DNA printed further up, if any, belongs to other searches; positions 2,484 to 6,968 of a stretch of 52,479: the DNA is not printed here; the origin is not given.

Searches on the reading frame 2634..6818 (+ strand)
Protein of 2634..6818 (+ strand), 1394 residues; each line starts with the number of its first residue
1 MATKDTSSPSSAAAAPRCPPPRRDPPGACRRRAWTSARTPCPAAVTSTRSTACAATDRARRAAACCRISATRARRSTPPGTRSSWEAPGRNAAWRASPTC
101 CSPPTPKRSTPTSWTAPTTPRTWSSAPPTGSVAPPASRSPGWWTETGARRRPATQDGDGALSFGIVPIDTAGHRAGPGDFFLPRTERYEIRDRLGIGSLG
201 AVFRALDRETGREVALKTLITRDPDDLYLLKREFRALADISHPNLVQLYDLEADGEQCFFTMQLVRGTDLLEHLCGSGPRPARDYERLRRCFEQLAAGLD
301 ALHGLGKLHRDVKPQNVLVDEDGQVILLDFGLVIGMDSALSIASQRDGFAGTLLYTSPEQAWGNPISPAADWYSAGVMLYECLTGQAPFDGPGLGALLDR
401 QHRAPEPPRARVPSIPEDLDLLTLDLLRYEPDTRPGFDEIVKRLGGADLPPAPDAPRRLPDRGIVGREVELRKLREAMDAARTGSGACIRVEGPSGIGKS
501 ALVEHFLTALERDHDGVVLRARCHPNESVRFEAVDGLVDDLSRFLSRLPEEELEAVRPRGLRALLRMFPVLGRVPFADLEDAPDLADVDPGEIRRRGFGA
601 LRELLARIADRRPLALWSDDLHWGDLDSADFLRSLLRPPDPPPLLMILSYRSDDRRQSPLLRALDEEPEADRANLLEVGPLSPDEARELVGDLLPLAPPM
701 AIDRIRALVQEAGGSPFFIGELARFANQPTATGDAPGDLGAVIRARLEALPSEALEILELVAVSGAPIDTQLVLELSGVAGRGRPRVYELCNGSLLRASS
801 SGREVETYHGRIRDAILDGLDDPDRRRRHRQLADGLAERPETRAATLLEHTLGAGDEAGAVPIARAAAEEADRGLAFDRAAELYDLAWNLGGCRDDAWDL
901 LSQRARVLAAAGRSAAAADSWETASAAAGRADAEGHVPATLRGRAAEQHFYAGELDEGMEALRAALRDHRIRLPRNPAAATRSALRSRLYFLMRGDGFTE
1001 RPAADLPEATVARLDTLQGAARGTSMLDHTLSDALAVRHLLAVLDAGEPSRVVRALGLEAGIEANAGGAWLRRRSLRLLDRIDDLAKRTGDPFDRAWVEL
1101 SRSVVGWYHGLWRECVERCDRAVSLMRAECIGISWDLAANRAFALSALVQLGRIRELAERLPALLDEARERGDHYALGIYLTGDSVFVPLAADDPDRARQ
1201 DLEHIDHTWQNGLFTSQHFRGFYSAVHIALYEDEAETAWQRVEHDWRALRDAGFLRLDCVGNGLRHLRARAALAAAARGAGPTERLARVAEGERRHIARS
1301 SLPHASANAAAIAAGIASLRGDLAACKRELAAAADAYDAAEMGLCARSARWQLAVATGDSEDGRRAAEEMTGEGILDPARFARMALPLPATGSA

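Call 12: search_protein_families(library=pfam, proteins=[window:2634-6818:+], max_evalue=0.01)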
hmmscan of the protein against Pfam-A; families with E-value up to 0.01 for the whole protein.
window:2634-6818:+ (1394 aa): 8 families
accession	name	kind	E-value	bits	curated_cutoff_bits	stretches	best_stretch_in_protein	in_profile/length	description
PF00069.31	Pkinase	-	3.8e-44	151.5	31.7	1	188-442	1-259/263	Protein kinase domain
PF07714.23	PK_Tyr_Ser-Thr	-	4.5e-28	98.7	23.1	1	190-444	3-258/258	Protein tyrosine and serine/threonine kinase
PF13191.12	AAA_16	-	3.3e-26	93.2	32.6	1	465-647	3-167/167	AAA ATPase domain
PF03109.22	ABC1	-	0.00019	21.1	22.9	1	300-337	181-218/244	ABC1 atypical kinase-like domain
PF05729.18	NACHT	-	0.00045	20.5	26.7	0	490-514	4-28/167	NACHT domain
PF13401.12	AAA_22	-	0.0012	19.6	27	0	487-528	6-46/130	AAA domain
PF01637.24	ATPase_2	-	0.0029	17.9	33.2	1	465-531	2-65/225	ATPase domain predominantly from Archaea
PF20703.3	nSTAND1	-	0.0094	16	27.1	0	466-510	18-58/379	Novel STAND NTPase 1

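Call 23: search_protein_families(library=padloc, proteins=[window:2634-6818:+], max_evalue=0.01)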
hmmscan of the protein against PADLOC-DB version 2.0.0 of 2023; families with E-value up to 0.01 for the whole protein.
window:2634-6818:+ (1394 aa): 32 families (the best 25 are shown)
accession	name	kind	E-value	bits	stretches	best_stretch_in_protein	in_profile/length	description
PDLC04138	mad6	-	2.8e-63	212.8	1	185-445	50-311/659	mads_6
PDLC04042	PD-T4-6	-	1.2e-57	193.8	1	186-436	9-260/292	-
PDLC04053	PD-T4-6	-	2.6e-55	186.1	1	186-458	9-282/311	-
PDLC04061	PD-T4-6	-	1.2e-48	164.9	1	185-434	15-269/510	-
PDLC04043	PD-T4-6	-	2.5e-44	150.1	1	186-418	15-247/452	-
PDLC04054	PD-T4-6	-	7.8e-44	148.5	1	188-461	12-287/347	-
PDLC04039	PD-T4-6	-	2.7e-43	146.6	1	186-428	14-255/458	-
PDLC01088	C3a189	-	4.3e-43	145.9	1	194-504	5-283/840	kinase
PDLC04047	PD-T4-6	-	5.5e-43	145.3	1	185-419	9-243/327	-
PDLC04060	PD-T4-6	-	7.4e-42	141.9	1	186-434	8-255/486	-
PDLC04048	PD-T4-6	-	1.1e-39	134.8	1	185-392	9-215/354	-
PDLC04057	PD-T4-6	-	1.3e-39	134.5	1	186-427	8-249/443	-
PDLC04041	PD-T4-6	-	1.8e-38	131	1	187-434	29-279/443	-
PDLC04052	PD-T4-6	-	7.1e-38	129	1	185-434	8-262/496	-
PDLC04040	PD-T4-6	-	8.3e-35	118.5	1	194-431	2-248/547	-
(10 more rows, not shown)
